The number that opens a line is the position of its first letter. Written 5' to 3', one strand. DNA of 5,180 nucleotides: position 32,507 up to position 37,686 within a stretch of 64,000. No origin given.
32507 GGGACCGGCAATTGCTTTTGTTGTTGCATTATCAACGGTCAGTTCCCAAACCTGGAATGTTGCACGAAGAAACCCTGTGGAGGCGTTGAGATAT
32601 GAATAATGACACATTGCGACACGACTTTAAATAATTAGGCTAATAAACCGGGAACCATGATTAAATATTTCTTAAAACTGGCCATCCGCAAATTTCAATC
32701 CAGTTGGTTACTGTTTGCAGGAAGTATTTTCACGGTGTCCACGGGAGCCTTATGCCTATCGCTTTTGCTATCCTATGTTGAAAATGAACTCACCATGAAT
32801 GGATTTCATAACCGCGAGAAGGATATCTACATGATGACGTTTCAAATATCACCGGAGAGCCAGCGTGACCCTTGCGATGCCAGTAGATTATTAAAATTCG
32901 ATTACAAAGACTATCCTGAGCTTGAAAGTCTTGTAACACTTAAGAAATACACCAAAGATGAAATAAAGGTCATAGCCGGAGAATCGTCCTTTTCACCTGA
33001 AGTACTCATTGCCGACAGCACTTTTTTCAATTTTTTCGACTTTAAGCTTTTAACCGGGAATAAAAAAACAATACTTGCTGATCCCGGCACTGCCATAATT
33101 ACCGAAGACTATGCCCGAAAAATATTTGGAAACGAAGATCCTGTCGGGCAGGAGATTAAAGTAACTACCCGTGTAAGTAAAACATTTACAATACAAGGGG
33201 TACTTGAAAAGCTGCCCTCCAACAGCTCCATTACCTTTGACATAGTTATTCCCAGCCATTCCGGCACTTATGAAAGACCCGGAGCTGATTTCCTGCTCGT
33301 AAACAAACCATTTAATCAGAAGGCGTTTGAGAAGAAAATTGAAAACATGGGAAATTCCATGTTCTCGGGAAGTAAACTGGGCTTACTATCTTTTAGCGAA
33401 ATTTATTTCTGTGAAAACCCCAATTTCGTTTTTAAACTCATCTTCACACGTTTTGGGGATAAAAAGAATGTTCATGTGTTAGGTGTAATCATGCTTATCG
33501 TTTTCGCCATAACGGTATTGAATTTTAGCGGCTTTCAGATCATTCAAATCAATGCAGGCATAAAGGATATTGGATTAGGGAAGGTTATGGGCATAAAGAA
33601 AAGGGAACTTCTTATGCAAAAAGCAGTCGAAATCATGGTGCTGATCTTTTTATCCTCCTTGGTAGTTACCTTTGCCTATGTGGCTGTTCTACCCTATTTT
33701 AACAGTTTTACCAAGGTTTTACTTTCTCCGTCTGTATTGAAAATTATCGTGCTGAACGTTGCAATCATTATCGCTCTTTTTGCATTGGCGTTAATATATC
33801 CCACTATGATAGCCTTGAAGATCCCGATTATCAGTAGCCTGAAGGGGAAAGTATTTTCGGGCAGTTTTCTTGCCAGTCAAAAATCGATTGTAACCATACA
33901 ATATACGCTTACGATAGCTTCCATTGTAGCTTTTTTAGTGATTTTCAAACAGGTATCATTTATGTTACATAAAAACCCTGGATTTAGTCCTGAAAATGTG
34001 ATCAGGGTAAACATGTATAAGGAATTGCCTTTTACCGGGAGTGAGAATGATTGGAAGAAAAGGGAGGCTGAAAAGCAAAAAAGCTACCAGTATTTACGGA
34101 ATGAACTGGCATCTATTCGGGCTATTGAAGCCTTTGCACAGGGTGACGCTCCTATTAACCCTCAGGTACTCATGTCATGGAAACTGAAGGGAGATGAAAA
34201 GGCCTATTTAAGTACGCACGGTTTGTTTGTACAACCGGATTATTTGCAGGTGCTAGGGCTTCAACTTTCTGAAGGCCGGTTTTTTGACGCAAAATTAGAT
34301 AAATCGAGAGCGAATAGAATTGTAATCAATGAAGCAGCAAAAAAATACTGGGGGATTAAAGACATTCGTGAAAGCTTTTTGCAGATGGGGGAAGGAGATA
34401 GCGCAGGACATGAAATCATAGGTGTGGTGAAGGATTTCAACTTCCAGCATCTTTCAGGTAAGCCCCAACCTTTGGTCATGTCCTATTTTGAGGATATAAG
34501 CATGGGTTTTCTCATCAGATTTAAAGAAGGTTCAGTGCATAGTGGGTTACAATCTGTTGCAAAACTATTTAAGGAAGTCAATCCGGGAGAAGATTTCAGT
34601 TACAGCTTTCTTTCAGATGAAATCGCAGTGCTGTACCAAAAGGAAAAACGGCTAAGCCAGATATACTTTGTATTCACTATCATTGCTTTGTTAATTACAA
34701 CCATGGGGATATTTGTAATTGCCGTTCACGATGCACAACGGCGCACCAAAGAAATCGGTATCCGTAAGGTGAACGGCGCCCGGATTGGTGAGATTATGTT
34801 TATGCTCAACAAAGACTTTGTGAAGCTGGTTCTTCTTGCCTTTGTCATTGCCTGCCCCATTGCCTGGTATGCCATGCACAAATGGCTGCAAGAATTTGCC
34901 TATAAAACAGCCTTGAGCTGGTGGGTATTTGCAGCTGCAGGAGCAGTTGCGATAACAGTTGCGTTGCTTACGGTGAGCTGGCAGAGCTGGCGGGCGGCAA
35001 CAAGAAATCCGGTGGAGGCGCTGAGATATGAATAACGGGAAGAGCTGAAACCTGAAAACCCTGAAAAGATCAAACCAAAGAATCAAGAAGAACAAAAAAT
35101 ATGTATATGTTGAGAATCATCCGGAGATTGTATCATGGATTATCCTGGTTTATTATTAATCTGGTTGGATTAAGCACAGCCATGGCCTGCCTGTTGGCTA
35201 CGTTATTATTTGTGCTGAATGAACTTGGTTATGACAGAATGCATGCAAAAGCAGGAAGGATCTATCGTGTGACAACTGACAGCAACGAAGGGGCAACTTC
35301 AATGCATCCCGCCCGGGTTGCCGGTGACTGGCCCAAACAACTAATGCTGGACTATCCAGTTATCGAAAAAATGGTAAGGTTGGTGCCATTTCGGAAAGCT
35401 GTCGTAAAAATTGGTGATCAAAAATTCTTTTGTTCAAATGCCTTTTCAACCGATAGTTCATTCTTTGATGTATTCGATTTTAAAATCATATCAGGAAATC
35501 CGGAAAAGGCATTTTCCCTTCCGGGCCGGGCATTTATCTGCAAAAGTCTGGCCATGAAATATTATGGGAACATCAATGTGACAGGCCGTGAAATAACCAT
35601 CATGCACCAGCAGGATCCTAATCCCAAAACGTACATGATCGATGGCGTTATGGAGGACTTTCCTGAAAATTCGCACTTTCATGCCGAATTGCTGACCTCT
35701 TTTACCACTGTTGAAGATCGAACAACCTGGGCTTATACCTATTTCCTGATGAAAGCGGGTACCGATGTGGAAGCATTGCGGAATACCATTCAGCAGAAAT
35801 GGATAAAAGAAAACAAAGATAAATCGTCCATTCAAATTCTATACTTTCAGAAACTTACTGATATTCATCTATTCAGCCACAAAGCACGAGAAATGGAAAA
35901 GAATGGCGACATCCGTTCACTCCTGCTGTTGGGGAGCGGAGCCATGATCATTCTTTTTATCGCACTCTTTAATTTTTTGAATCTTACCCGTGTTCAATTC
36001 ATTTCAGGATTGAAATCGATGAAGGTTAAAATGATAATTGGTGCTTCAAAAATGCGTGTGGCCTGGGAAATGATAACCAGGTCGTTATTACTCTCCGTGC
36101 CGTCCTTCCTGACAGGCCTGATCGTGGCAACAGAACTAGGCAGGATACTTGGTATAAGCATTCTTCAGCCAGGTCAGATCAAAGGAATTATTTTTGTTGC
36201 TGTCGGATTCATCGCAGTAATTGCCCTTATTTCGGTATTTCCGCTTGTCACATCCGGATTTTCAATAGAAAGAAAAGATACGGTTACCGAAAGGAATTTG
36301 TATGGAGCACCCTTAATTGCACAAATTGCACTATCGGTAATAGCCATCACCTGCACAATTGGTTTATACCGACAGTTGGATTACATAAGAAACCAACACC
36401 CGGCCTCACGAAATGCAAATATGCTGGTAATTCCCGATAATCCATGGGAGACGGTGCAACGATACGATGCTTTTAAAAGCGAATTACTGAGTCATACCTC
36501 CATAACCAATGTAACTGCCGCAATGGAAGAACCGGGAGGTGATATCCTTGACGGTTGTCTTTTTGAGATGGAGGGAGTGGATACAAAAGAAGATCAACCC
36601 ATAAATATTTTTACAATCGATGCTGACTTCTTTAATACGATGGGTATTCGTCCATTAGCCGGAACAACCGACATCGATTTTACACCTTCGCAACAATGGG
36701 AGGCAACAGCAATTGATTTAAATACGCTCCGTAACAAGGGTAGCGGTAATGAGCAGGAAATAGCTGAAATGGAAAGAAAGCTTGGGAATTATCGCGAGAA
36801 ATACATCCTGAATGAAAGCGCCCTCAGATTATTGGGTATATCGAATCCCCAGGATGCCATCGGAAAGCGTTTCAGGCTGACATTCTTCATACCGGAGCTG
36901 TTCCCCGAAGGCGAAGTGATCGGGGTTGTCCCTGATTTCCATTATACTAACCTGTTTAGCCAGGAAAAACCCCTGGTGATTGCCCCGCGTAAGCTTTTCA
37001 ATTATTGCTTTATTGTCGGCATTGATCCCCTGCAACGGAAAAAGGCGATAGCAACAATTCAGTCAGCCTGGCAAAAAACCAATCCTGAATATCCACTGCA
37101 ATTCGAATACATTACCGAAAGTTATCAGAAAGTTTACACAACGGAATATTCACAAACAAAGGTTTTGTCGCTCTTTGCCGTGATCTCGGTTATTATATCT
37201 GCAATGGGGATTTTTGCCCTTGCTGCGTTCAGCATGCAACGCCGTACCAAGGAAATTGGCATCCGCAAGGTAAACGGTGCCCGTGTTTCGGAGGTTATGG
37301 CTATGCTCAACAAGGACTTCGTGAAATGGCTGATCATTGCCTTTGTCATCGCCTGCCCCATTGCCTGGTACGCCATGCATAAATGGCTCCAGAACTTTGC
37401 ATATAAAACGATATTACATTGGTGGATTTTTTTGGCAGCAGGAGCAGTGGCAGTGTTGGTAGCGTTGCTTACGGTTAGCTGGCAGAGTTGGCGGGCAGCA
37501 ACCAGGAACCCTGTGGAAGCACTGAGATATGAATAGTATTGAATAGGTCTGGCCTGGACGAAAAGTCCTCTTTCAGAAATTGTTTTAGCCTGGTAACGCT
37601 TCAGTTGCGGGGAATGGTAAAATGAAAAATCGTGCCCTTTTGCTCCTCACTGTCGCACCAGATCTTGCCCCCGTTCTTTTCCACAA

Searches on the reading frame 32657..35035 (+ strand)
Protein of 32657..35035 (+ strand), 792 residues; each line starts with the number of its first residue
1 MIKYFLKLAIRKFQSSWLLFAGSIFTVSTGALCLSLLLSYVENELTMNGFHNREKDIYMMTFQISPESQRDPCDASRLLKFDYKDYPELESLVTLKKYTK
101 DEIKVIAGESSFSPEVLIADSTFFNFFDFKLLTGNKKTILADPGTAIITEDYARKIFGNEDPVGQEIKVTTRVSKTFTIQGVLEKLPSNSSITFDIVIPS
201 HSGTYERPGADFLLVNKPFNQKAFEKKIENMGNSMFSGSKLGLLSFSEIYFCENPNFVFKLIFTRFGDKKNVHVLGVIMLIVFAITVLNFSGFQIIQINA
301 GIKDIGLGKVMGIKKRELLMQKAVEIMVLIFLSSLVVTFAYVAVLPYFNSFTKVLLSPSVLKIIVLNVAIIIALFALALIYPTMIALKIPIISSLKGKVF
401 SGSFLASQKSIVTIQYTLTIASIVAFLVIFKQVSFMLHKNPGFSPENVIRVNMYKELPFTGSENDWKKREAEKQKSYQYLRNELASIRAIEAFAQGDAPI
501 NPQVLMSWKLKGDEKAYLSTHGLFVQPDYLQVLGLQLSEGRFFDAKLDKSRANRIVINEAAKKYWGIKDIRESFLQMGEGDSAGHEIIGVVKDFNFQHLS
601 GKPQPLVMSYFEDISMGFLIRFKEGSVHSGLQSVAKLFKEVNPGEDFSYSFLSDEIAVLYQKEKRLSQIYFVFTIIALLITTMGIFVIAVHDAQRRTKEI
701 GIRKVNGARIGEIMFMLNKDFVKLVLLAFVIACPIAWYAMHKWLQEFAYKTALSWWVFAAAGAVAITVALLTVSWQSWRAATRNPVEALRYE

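Call 76: search_protein_families(library=pfam, proteins=[window:32657-35035:+], max_evalue=0.00001)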
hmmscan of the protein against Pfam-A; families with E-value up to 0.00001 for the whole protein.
window:32657-35035:+ (792 aa): 2 families
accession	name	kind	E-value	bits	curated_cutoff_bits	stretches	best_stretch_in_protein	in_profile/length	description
PF12704.14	MacB_PCD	-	1.1e-23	85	27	2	23-206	4-177/207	MacB-like periplasmic core domain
PF02687.27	FtsX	-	2.3e-17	63.6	25.5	1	672-785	2-120/120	FtsX-like permease C-terminal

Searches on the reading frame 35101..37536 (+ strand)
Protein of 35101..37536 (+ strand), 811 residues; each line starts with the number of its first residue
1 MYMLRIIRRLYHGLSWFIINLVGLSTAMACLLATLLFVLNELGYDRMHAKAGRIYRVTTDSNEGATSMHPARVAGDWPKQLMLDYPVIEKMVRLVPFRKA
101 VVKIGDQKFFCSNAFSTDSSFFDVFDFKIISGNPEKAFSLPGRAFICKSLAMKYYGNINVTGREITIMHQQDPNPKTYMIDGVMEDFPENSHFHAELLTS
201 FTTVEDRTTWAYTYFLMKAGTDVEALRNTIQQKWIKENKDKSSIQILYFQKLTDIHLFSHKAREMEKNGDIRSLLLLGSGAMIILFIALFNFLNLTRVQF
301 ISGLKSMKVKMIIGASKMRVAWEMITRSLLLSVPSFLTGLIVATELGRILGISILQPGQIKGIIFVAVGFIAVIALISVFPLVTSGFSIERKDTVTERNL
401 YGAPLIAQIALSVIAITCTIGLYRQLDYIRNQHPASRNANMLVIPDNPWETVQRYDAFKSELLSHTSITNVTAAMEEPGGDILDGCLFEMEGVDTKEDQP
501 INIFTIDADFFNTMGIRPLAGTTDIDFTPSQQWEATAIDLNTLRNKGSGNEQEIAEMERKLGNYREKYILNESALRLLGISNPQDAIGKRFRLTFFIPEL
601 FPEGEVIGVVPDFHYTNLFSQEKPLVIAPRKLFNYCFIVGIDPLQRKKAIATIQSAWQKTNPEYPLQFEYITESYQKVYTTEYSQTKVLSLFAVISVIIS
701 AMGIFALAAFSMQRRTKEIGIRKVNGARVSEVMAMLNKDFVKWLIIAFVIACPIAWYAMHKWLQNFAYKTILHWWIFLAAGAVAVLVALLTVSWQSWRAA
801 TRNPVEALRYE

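Call 76: search_protein_families(library=pfam, proteins=[window:35101-37536:+], max_evalue=0.00001)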
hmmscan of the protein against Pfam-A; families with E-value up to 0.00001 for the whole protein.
window:35101-37536:+ (811 aa): 2 families
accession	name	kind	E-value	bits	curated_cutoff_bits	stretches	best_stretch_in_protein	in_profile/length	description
PF12704.14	MacB_PCD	-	2.3e-20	74.2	27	1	18-232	2-206/207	MacB-like periplasmic core domain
PF02687.27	FtsX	-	5.1e-18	65.7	25.5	1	691-804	2-120/120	FtsX-like permease C-terminal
